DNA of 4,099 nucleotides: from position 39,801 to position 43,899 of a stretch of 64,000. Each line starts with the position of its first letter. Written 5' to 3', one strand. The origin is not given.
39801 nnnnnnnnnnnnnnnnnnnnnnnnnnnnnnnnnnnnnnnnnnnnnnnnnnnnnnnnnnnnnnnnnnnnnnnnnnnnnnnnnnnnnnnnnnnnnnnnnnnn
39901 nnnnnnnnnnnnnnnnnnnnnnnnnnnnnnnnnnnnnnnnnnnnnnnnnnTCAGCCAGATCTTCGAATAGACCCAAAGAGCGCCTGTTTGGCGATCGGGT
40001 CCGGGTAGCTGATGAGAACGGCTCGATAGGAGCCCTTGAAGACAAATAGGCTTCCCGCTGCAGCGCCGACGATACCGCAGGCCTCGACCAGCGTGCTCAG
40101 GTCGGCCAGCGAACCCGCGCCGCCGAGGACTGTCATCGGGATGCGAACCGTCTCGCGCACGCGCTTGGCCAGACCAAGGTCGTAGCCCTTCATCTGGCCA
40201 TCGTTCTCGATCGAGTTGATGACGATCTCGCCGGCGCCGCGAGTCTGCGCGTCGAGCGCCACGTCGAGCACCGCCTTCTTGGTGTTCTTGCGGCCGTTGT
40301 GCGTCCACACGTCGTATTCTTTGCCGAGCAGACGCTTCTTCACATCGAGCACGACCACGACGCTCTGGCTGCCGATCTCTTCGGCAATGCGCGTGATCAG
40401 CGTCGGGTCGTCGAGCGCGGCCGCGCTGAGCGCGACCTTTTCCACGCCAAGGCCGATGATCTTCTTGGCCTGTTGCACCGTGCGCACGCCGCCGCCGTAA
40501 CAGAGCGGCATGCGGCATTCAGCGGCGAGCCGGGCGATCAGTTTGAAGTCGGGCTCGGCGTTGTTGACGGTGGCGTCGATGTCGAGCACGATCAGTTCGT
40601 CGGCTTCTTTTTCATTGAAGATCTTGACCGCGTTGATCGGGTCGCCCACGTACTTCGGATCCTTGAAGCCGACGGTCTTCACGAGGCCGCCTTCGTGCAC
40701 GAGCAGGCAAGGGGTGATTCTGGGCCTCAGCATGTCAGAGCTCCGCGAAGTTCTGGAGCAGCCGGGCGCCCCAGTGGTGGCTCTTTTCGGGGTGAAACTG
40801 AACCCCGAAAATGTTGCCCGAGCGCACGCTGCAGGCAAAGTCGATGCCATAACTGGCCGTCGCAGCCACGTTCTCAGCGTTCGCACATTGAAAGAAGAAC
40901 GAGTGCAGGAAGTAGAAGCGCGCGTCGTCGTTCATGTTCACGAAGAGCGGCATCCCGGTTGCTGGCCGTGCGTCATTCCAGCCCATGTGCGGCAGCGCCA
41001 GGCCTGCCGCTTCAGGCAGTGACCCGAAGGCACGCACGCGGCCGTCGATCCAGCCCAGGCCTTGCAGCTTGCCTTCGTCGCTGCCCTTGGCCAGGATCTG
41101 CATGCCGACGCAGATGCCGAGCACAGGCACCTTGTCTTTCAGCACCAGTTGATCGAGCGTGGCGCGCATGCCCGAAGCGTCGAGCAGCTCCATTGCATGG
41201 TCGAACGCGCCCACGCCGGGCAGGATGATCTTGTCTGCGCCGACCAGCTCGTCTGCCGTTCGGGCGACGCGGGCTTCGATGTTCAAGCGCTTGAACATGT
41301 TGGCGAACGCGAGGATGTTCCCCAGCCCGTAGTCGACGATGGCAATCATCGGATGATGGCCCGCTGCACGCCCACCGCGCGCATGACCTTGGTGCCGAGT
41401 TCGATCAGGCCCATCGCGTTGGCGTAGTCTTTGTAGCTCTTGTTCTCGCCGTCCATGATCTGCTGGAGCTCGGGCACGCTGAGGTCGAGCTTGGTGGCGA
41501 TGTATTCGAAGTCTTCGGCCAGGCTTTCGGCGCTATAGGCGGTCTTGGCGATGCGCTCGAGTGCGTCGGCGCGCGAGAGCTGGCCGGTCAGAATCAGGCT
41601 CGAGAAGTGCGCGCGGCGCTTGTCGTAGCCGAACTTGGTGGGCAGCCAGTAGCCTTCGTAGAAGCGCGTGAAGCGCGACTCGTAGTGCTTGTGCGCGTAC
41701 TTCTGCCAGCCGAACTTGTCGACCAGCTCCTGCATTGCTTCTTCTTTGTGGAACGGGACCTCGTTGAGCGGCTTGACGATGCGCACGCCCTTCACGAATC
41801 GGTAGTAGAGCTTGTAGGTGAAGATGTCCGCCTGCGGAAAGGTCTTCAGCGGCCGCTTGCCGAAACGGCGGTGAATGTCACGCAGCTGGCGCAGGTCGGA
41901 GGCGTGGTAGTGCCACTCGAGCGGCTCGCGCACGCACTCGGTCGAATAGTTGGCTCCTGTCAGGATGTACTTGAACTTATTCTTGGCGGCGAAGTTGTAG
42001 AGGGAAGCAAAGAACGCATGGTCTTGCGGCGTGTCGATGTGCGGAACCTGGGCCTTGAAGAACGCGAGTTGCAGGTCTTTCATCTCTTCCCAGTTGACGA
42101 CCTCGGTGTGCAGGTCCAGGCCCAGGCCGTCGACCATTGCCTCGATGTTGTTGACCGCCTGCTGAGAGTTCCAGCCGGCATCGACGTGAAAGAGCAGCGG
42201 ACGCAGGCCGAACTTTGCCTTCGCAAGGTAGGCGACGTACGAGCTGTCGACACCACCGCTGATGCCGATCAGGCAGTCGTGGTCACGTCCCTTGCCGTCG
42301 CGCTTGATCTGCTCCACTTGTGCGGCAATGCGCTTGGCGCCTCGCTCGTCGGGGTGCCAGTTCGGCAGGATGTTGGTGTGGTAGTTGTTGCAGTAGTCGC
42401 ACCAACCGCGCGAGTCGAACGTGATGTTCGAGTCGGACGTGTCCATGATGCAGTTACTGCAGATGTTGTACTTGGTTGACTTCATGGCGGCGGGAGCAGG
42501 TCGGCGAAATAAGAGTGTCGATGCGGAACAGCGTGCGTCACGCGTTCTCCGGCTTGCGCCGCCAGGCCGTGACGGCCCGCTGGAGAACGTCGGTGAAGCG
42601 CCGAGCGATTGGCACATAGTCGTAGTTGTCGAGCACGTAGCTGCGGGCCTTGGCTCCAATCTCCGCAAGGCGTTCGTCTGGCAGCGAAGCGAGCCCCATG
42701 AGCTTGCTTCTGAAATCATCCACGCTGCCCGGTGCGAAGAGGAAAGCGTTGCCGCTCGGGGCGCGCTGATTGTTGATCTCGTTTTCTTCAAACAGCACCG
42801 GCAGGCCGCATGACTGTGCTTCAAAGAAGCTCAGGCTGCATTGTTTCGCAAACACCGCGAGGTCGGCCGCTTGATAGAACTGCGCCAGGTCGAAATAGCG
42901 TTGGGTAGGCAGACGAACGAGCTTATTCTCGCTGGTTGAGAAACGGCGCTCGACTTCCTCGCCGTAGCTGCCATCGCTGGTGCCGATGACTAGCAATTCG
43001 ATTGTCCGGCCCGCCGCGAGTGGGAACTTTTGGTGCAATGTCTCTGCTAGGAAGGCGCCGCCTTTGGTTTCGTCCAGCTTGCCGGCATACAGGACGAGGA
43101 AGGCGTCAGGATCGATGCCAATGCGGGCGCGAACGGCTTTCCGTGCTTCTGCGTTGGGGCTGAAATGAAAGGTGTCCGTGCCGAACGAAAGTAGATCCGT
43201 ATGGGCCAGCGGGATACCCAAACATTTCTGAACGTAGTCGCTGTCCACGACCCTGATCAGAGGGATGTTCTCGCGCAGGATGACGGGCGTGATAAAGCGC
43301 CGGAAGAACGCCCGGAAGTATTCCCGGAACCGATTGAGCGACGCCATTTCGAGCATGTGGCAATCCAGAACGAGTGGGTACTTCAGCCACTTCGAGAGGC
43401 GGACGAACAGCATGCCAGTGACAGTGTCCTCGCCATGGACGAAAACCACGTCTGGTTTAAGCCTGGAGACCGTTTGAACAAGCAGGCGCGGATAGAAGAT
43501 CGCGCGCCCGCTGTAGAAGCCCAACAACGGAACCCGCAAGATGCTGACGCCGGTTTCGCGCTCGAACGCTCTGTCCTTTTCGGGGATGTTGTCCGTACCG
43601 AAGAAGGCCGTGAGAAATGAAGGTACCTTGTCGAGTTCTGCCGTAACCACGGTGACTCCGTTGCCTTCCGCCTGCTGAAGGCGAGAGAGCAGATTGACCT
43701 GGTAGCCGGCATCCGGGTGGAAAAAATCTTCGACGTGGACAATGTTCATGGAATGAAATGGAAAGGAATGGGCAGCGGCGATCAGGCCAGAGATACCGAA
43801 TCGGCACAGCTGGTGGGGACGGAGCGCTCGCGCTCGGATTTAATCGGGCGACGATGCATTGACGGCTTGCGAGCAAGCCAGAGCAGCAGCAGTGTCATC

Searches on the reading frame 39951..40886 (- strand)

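Call 7: search_protein_families(library=pfam, proteins=[window:39951-40886:-], max_evalue=0.001)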
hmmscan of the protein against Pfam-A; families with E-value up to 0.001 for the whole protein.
window:39951-40886:- (311 aa): 1 family
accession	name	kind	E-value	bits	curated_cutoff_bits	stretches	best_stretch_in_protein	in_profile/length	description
PF00977.27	His_biosynth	-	3.5e-56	190.6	23.6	1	56-284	1-224/228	Histidine biosynthesis protein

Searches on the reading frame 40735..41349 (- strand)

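Call 7: search_protein_families(library=pfam, proteins=[window:40735-41349:-], max_evalue=0.001)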
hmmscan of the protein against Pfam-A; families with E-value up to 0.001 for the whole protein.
window:40735-41349:- (204 aa): 4 families
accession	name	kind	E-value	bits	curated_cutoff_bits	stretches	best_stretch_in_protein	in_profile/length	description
PF00117.34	GATase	-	1.4e-17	64.4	22.8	1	4-201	2-186/190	Glutamine amidotransferase class-I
PF01174.25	SNO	-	8.5e-09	36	27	1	10-106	6-101/188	SNO glutamine amidotransferase family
PF07685.20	GATase_3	-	2.2e-08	34.4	27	1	24-105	25-115/196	CobB/CobQ-like glutamine amidotransferase domain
PF07722.19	Peptidase_C26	-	1.1e-06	29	20.5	0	65-87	97-119/219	Peptidase C26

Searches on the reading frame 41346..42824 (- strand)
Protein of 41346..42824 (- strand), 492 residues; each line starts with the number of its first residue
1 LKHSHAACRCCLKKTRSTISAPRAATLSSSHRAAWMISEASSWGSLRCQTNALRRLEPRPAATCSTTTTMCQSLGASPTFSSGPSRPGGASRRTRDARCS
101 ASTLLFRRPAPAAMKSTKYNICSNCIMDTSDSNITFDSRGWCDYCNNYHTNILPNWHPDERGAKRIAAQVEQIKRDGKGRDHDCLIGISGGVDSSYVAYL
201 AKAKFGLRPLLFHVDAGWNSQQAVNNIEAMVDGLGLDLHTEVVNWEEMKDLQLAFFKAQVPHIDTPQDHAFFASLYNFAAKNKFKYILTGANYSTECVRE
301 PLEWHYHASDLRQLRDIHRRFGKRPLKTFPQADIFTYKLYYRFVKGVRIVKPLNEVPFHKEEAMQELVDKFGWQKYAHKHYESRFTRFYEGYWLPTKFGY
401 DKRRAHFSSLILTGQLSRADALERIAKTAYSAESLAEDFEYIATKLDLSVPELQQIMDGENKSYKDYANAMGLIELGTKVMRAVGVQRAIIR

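Call 7: search_protein_families(library=pfam, proteins=[window:41346-42824:-], max_evalue=0.001)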
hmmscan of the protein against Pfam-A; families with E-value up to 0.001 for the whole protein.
window:41346-42824:- (492 aa): 2 families
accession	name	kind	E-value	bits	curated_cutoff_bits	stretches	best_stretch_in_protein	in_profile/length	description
PF00733.27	Asn_synthase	-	2.5e-05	24.6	21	1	188-290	24-125/354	Asparagine synthase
PF02540.23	NAD_synthase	-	5.2e-05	22.9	21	1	183-296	20-132/242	NAD synthase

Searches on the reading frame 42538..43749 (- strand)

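Call 7: search_protein_families(library=pfam, proteins=[window:42538-43749:-], max_evalue=0.001)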
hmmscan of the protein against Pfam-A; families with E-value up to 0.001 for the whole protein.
window:42538-43749:- (403 aa): 5 families
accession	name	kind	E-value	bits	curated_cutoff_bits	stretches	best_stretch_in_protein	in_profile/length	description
PF13692.12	Glyco_trans_1_4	-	2.7e-10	41.1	27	1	218-353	3-139/142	Glycosyl transferases group 1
PF00534.26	Glycos_transf_1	-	1.8e-08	34.6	26.4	1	204-369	3-170/172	Glycosyl transferases group 1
PF13579.12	Glyco_trans_4_4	-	5.1e-08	33.9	29.7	1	17-153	6-124/158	Glycosyl transferase 4-like domain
PF13439.12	Glyco_transf_4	-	9.5e-07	29.4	28.5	1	20-153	10-131/170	Glycosyltransferase Family 4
PF13524.12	Glyco_trans_1_2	-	3.2e-06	27.6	25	1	277-385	29-142/144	Glycosyl transferase-like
